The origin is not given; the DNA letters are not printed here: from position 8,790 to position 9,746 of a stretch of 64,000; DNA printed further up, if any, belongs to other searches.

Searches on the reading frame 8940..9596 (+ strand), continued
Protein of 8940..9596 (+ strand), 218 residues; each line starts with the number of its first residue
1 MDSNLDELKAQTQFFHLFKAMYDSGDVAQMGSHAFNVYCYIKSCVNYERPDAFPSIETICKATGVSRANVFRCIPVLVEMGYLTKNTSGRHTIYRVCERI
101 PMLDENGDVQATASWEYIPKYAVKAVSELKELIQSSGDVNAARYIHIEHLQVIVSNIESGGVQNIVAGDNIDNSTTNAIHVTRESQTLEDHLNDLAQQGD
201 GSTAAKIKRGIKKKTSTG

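Call 57: fold_search(model_id=the predicted structure, library=pdb)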
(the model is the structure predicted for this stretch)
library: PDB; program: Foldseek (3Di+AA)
matches with E <= 10: 1617; with E <= 0.001: 0
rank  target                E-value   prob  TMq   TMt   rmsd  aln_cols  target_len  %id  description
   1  6hk6_H                4.9e-03  0.99  0.29  0.23   7.9       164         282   11  Human RIOK2 bound to inhibitor (released 2018-10-24)
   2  6fdm_A                7.5e-03  0.96  0.27  0.21   8.7       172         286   10  Human Rio2 kinase structure (released 2019-01-30)
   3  6hk6_I                7.9e-03  0.97  0.27  0.21   8.8       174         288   10  Human RIOK2 bound to inhibitor (released 2018-10-24)
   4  6hk6_E                1.1e-02  0.96  0.27  0.21   8.8       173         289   10  Human RIOK2 bound to inhibitor (released 2018-10-24)
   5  3nrv_C                1.2e-02  0.97  0.25  0.36  11.4       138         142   19  Crystal structure of MarR/EmrR family transcriptional regulator from Acinetobacter sp. ADP1 (released 2010-09-15)
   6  6hk6_A                1.2e-02  0.97  0.28  0.23   8.4       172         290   10  Human RIOK2 bound to inhibitor (released 2018-10-24)
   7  6hk6_F                1.3e-02  0.96  0.27  0.21   8.8       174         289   10  Human RIOK2 bound to inhibitor (released 2018-10-24)
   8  3jth_B                1.5e-02  0.99  0.23  0.48  10.6       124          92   13  Crystal structure of a transcriptional regulator HlyU from Vibrio vulnificus CMCP6 (released 2010-03-16)
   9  6fdm_C                1.5e-02  0.97  0.29  0.24   7.7       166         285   10  Human Rio2 kinase structure (released 2019-01-30)
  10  6pcp_B                1.6e-02  0.99  0.26  0.40  11.5       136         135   15  Mechanism for regulation of DNA binding of Bordetella bronchiseptica BpsR by 6-hydroxynicotinic acid (released 2019-11-06)
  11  4rgu_B                1.7e-02  0.96  0.25  0.36  11.2       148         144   13  Crystal Structure of Putative MarR Family Transcriptional Regulator HcaR from Acinetobacter sp. ADP complexed with fer (released 2015-03-04)
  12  3k0l_A                1.8e-02  0.97  0.25  0.38  11.0       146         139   13  Crystal Structure of Putative MarR Family Transcriptional Regulator from Acinetobacter sp. ADP (released 2009-10-13)
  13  4rgx_A                1.8e-02  0.95  0.25  0.37  11.2       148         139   11  Crystal Structure of Putative MarR Family Transcriptional Regulator HcaR from Acinetobacter sp. ADP complexed with 3,4 (released 2015-03-04)
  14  7vbt_A                1.9e-02  0.95  0.28  0.22   8.1       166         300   10  Crystal structure of RIOK2 in complex with CQ211 (released 2022-07-06)
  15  6pcp_A                2.0e-02  0.98  0.26  0.38  11.4       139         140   15  Mechanism for regulation of DNA binding of Bordetella bronchiseptica BpsR by 6-hydroxynicotinic acid (released 2019-11-06)
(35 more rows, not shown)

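Call 64: search_protein_representatives(alignment_id=A2)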
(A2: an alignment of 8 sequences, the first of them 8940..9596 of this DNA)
Query: 8 sequences, 218 profile positions. Proteins with E-value up to 0.001 (for the whole library): 1975; up to 1e-10: 343; up to 1e-30: 107. The best 150 are listed.
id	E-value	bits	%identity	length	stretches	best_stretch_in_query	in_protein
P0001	1.4e-97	341.5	-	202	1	13-214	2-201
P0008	1.8e-79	282.4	-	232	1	11-206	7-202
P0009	1.4e-69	250.0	-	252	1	3-181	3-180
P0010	6.6e-64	231.5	-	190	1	17-185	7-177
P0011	6.9e-61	221.6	-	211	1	11-201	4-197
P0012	1.7e-57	210.5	-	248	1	1-210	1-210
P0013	1.2e-54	201.2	-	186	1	11-171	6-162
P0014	6.5e-54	198.8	-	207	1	11-177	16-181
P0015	2.5e-53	196.9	-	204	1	11-203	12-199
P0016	5.3e-53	195.8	-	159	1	10-156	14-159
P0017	5.8e-53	195.7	-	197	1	14-173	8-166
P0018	5.3e-52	192.6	-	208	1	13-173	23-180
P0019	1.0e-51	191.7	-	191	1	13-190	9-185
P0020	1.0e-51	191.6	-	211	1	10-175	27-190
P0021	1.4e-51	191.2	-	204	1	11-176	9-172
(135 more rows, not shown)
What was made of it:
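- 8940..9596 (+): rep: 218-aa winged-helix (HTH_36) protein, putative replication initiator. The family has 343 cluster representatives at E <= 1e-10 (call 64).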

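Call 65: search_solved_structures(query=A1, max_evalue=1)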
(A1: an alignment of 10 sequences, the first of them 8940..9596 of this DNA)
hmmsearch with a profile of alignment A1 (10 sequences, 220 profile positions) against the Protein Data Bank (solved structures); distinct sequences matched with E-value up to 1: 56.
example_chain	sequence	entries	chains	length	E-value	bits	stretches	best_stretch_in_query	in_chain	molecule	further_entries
4aso_A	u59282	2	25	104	0.0027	20.3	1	44-103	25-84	TUBR FROM BACILLUS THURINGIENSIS PBTOXIS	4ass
4rs8_A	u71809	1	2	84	0.0035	19.9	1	63-127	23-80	AspA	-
3m8e_A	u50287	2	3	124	0.0036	19.9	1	44-103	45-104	Putative DNA-binding protein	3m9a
2lkp_A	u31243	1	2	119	0.0044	19.6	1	62-104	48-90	HTH-type transcriptional regulator NmtR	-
5k5o_A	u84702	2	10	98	0.0055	19.3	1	63-127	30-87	AspA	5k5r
1r22_A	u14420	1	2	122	0.0056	19.3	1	61-104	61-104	Transcriptional repressor smtB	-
5k1y_C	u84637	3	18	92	0.0061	19.1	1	63-126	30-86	AspA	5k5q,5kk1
3m8f_A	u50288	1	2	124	0.0072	18.9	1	44-103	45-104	Putative DNA-binding protein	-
1r1t_A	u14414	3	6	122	0.012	18.2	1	62-104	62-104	Transcriptional repressor smtB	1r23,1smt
2g7u_A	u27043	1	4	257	0.012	18.2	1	53-90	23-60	transcriptional regulator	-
3cta_A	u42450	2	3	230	0.013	18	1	55-105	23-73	Riboflavin kinase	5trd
4u0y_A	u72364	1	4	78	0.018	17.6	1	59-97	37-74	HTH-type transcriptional repressor YvoA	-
1ku9_A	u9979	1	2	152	0.019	17.5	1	61-101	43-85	hypothetical protein MJ223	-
8eju_A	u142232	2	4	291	0.02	17.4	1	57-96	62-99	Transcription regulatory protein (Pca regulon)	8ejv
7r22_A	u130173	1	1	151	0.023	17.3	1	61-99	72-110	ArsR family transcriptional regulator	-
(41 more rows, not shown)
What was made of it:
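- Sequence-profile matches to PDB are weak, and the best of them are the centromere-binding winged-helix proteins TubR and AspA, at E about 0.003 (call 65). The best sequence-profile PDB hits are the centromere binders TubR and AspA, at E about 0.003 (call 65).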

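Call 66: search_protein_families(library=ncbifam, proteins=[window:8940-9596:+, L012:3947-4546:+, L029:2965-3570:+, L019:3001-3603:+], max_evalue=0.01)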
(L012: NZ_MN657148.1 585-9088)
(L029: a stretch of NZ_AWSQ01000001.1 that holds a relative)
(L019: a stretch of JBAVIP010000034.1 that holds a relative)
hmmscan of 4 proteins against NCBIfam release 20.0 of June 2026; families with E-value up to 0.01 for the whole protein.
window:8940-9596:+ (218 aa): 2 families
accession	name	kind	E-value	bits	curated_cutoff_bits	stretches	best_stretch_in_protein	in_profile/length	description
TIGR02431.1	pcaR_pcaU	subfamily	0.0031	16.9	284.75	1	54-88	25-59/248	beta-ketoadipate pathway transcriptional regulators, PcaR/PcaU/PobR family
TIGR02404.1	trehalos_R_Bsub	equivalog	0.0035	17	211.95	0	46-92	17-62/233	trehalose operon repressor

L012:3947-4546:+ (199 aa): 8 families
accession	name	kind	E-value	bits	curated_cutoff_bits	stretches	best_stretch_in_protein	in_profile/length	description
TIGR02812.1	fadR_gamma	equivalog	2.1e-06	27.6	249.2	1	57-101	21-67/235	fatty acid metabolism transcriptional regulator FadR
NF003444.0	PRK04984.1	equivalog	2.7e-06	27.1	189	1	58-101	23-68/239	fatty acid metabolism transcriptional regulator FadR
TIGR02277.1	PaaX_trns_reg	equivalog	3.7e-06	26.7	264.55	1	72-114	26-68/279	phenylacetic acid degradation operon negative regulatory protein PaaX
TIGR02325.1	C_P_lyase_phnF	equivalog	0.00033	20.3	156.8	1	59-103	25-68/238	phosphonate metabolism transcriptional regulator PhnF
NF007741.0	PRK10421.1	equivalog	0.0037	16.7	311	0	58-102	23-66/262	transcriptional regulator LldR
NF052282.1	PLP_TF_PdxR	equivalog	0.0055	15.8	320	1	60-102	19-61/448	MocR-like pyridoxine biosynthesis transcription factor PdxR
TIGR02404.1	trehalos_R_Bsub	equivalog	0.0062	16.2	211.95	0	57-103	15-60/233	trehalose operon repressor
NF052281.1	rhizopine_MocR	equivalog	0.0085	14.8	650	0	59-110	35-86/479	rhizopine catabolism transcriptional regulator MocR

L029:2965-3570:+ (201 aa): 3 families
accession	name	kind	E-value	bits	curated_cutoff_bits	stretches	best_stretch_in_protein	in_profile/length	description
NF033788.1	HTH_metalloreg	subfamily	2.8e-05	23.8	55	1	62-103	29-70/77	metalloregulator ArsR/SmtB family transcription factor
NF052441.1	TransRegRv0792c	equivalog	0.00069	18.9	400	0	51-92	33-74/260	Rv0792c family HTH-type transcriptional regulator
TIGR02404.1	trehalos_R_Bsub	equivalog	0.0033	17.1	211.95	1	50-167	16-137/233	trehalose operon repressor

L019:3001-3603:+ (200 aa): 0 families

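Call 72: find_related_loci(query=A2, collection=metagenome_contigs, flank=4000)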
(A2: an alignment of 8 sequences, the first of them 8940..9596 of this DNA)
Query A2 (218 aa) in metagenome_contigs; peptide patterns used: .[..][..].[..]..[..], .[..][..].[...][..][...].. (x = any residue, [..] = any of these).
436 stretches matched a pattern; 41 encode a relative of the query (tblastn E <= 1e-3); 41 distinct loci.
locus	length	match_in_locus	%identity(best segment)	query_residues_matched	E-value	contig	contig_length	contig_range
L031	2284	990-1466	43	7-164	2e-41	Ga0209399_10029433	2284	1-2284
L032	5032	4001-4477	43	7-164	5e-41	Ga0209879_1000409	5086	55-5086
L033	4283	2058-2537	42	8-168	2e-40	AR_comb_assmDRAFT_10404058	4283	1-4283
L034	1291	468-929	41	8-162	4e-41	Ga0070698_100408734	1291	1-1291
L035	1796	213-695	42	7-165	2e-39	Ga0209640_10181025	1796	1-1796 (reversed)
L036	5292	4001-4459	41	8-161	1e-38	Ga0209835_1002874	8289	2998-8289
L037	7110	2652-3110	41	8-161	1e-38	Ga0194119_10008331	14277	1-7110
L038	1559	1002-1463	41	8-162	2e-39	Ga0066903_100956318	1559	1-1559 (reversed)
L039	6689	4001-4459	41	8-161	1e-38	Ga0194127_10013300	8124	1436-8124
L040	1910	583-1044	40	8-162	2e-38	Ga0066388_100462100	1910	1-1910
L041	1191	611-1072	39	8-162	1e-39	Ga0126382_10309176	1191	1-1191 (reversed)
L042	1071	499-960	41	8-162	1e-39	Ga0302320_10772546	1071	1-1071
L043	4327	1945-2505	37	6-204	2e-37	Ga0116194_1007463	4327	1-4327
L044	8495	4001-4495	41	6-169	1e-36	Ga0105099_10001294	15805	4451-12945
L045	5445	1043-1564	37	1-177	2e-36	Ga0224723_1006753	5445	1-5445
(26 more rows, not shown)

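Call 73: find_related_loci(query=A2, collection=viral_contigs, flank=4000)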
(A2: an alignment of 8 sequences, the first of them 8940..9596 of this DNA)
Query A2 (218 aa) in viral_contigs; peptide patterns used: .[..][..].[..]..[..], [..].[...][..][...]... (x = any residue, [..] = any of these).
155 stretches matched a pattern; 1 encode a relative of the query (tblastn E <= 1e-3); 1 distinct loci.
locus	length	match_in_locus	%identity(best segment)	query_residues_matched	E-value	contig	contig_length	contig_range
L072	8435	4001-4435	45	10-155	3e-40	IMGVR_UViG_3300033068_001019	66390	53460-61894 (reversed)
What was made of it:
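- Tried and rejected: The profile scan found one locus (call 73).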

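Call 79: search_protein_families(library=phrogs, alignment_id=A1, max_evalue=0.001)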
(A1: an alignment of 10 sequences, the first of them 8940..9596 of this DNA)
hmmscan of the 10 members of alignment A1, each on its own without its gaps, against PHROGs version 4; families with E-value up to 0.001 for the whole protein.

A. member 1, window:8940-9596:+ (218 aa): 10 families
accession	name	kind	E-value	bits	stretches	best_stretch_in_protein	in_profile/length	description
phrog_28562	-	unknown function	4.6e-46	158.4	1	12-175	17-179/248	-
phrog_8102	-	DNA, RNA and nucleotide metabolism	1.1e-10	42.1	1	21-94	23-104/337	replication initiation protein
phrog_270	-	DNA, RNA and nucleotide metabolism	1.2e-06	29.2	1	14-95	32-114/383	replication initiation protein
phrog_678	-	DNA, RNA and nucleotide metabolism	2.1e-06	28.6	1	28-102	46-136/346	replication initiation O-like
phrog_186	-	DNA, RNA and nucleotide metabolism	1.9e-05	25.5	1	12-111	20-103/308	DnaD-like helicase loader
phrog_7882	-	DNA, RNA and nucleotide metabolism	5.1e-05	23.9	1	9-90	12-103/314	DnaD-like helicase loader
phrog_12720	-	DNA, RNA and nucleotide metabolism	0.00024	22.1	1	12-81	9-77/117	DNA binding protein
phrog_391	-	DNA, RNA and nucleotide metabolism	0.0007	20.3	0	52-97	36-89/298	replication initiation O-like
phrog_3502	-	unknown function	0.00074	20.6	0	53-97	70-115/131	-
phrog_10724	-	unknown function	0.00098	19.6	0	48-110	26-87/253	-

B. families by the number of members that match (of 10 scanned): 23 families
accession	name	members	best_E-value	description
phrog_28562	-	10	4.2e-176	-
phrog_8102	-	10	2.7e-11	replication initiation protein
phrog_270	-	10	7.3e-10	replication initiation protein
phrog_186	-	10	2.4e-08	DnaD-like helicase loader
phrog_678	-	10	1.2e-07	replication initiation O-like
phrog_7882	-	8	1.9e-08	DnaD-like helicase loader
phrog_1032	-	8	7.5e-07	replication initiation protein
phrog_428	-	6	1.8e-08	replication initiation protein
phrog_391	-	6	5.3e-08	replication initiation O-like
phrog_345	-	6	5.3e-06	replication initiation O-like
phrog_3502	-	4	6.8e-06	-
phrog_10724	-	3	8.6e-05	-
phrog_26369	-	2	3.1e-06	replication initiation protein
phrog_19047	-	2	3.6e-05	transcriptional regulator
phrog_12720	-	2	0.00024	DNA binding protein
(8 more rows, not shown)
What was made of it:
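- Closest known: RepA_N initiators of staphylococcal multiresistance plasmids. Same: PHROG 'DnaD-like helicase loader' families are hit by all members (call 79).
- PHROG affinities are all to replication initiation (call 79).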

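Call 90: get_annotated_region(hit=H20, flank=7000)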
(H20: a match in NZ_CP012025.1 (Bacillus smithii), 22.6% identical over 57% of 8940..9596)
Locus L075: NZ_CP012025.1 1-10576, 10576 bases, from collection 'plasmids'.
description: Bacillus smithii strain DSM 4216 plasmid pDSM4216, complete sequence
organism: Bacillus smithii (NCBI taxid 1479)
taxonomy: Bacteria; Bacillota; Bacilli; Bacillales; Bacillaceae; Bacillus; Bacillus smithii
host: -; source: -; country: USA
typing (MOB-suite, as given by PLSDB): non-mobilizable
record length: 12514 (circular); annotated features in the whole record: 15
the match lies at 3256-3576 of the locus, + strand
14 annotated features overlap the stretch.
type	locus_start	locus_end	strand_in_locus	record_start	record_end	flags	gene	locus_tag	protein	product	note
CDS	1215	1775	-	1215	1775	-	-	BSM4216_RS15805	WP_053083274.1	hypothetical protein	-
CDS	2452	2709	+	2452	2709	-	-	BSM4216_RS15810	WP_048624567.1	hypothetical protein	-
CDS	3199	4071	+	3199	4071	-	-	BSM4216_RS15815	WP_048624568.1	helix-turn-helix domain-containing protein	-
CDS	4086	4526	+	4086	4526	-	-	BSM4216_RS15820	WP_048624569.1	hypothetical protein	-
CDS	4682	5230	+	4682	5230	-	-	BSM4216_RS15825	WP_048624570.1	MerR family transcriptional regulator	GO:0006355 - regulation of DNA-templated transcription [Evidence IEA]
CDS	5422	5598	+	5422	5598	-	-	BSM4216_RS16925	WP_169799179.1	antitoxin VbhA family protein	-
CDS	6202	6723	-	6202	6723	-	-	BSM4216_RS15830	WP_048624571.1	tyrosine-type recombinase/integrase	GO:0015074 - DNA integration [Evidence IEA]; GO:0006310 - DNA recombination [Evidence IEA]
CDS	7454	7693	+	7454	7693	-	-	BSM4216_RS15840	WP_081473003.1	AbrB/MazE/SpoVT family DNA-binding domain-containing protein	-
CDS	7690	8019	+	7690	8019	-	-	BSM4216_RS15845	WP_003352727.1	type II toxin-antitoxin system PemK/MazF family toxin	-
CDS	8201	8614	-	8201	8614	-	-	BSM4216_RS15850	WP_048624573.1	hypothetical protein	-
CDS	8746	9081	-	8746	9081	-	-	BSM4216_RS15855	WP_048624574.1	hypothetical protein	-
CDS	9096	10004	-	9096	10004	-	-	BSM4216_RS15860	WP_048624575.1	hypothetical protein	-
CDS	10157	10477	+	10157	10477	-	-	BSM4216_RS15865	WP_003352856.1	hypothetical protein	-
CDS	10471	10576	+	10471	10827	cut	tnpB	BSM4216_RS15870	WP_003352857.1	IS66 family insertion sequence element accessory protein TnpB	-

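Call 91: get_annotated_region(hit=H19, flank=5000)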
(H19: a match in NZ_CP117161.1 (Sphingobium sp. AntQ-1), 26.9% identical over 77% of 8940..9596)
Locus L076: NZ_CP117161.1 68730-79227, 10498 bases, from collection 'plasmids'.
description: Sphingobium sp. AntQ-1 plasmid pl2, complete sequence
organism: Sphingobium sp. AntQ-1 (NCBI taxid 2930091)
taxonomy: Bacteria; Pseudomonadota; Alphaproteobacteria; Sphingomonadales; Sphingomonadaceae; Sphingobium; Sphingobium sp. AntQ-1
host: -; source: Genomic DNA,PAH-contaminated soil; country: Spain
typing (MOB-suite, as given by PLSDB): mobilizable; replicon rep_cluster_1461; relaxase MOBP
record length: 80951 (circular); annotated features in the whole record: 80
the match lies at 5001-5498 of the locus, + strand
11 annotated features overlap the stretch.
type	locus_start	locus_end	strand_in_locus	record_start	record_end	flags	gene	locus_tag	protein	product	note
CDS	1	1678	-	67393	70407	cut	-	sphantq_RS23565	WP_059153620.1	Tn3 family transposase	-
CDS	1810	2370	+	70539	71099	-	-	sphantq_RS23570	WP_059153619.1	recombinase family protein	GO:0006310 - DNA recombination [Evidence IEA]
CDS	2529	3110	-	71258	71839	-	-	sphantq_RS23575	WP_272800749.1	recombinase family protein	GO:0006310 - DNA recombination [Evidence IEA]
CDS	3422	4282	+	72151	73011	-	-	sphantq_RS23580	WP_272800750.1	replication initiator protein A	-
CDS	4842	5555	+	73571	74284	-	-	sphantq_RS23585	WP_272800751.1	helix-turn-helix domain-containing protein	-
CDS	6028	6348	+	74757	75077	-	-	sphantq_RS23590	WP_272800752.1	single-stranded DNA-binding protein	-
CDS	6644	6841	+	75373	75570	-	-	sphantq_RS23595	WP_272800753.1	hypothetical protein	-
CDS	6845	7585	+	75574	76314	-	-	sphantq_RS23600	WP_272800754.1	ParA family protein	-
CDS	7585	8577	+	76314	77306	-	-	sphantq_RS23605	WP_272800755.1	ParB/RepB/Spo0J family partition protein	GO:0007059 - chromosome segregation [Evidence IEA]; GO:0000910 - cytokinesis [Evidence IEA]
CDS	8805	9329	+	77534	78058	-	-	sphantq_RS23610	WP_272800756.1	hypothetical protein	-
CDS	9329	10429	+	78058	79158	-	-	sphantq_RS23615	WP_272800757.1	relaxase/mobilization nuclease domain-containing protein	-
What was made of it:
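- A distant homologue in a Sphingobium plasmid sits beside a canonical RepA (call 91).
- Tried and rejected: Distant homologues in Sphingobium and Bacillus smithii plasmids were uninformative or ambiguous (calls 90, 91).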

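Call 95: find_encoding_contigs(protein=P0008, flank=4000, max_places=3)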
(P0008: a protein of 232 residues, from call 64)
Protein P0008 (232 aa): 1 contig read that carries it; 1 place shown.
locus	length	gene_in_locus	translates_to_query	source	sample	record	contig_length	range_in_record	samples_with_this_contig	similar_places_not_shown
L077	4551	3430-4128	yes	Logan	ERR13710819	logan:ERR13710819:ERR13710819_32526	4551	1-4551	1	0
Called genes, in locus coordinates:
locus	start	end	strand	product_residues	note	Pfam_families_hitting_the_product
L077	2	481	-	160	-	?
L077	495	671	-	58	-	-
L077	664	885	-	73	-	-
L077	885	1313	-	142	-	PF01503:PRA-PH (weak)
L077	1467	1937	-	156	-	PF05551:zf-His_Me_endon (weak), PF13392:HNH_3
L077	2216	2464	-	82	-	-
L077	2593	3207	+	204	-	PF01656:CbiA, PF02374:ArsA_ATPase (weak), PF06564:CBP_BcsQ (faint), PF07015:VirC1, PF09140:MipZ (weak), PF10609:ParA, PF13614:AAA_31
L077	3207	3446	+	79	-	-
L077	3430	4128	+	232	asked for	PF13730:HTH_36, PF08279:HTH_11 (faint), PF09339:HTH_IclR (weak)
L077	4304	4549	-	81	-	?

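Call 97: find_encoding_contigs(protein=P0009, flank=4000, max_places=3)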
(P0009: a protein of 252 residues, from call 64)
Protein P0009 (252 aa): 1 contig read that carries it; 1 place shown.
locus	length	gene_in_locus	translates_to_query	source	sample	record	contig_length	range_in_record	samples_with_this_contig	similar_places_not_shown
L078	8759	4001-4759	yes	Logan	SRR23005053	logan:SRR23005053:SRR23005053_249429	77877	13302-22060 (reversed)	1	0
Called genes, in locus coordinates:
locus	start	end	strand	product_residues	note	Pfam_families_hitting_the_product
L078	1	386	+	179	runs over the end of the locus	PF01520:Amidase_3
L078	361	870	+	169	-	-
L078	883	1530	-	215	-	PF18757:Nmad5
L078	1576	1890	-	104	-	-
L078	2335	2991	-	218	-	-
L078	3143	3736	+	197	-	PF00142:Fer4_NifH (faint), PF01656:CbiA, PF02374:ArsA_ATPase (faint), PF07015:VirC1, PF09140:MipZ (faint), PF10609:ParA (weak), PF13614:AAA_31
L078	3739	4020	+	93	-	-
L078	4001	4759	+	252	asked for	PF13730:HTH_36 (weak)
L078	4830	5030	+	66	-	-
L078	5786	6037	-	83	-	-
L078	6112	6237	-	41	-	-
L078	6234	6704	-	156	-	-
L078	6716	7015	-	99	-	-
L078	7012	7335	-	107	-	-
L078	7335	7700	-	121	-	-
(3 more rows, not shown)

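Call 110: predict_structure(alignment_id=A6)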
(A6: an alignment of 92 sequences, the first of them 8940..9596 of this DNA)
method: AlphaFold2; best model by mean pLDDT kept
length: 218 residues; sequences in the alignment: 92
mean_pLDDT: 82.6   pTM: 0.65
mean pLDDT of the five models: 82.6, 81.4, 81.1, 80.5, 79.8
residues with pLDDT >= 90: 104; 70-90: 61; 50-70: 33; < 50: 20
segments of 3 or more residues with pLDDT < 50: 4-6, 170-183
pLDDT, mean of each block of 10 residues (from residue 1): 51 80 96 98 90 95 98 98 96 95 87 91 89 80 81 62 59 42 65 92 93 77
secondary structure, 60 per line:
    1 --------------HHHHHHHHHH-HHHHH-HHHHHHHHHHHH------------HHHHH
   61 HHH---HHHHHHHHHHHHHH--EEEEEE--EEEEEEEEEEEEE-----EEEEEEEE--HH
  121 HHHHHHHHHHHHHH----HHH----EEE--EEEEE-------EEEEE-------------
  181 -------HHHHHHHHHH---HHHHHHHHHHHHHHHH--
elements in order: H15-24 H26-30 H32-43 H56-63 H67-80 E83-88 E91-103 E109-116 H119-134 E146-148 E151-155 E163-167 H188-197 H201-216
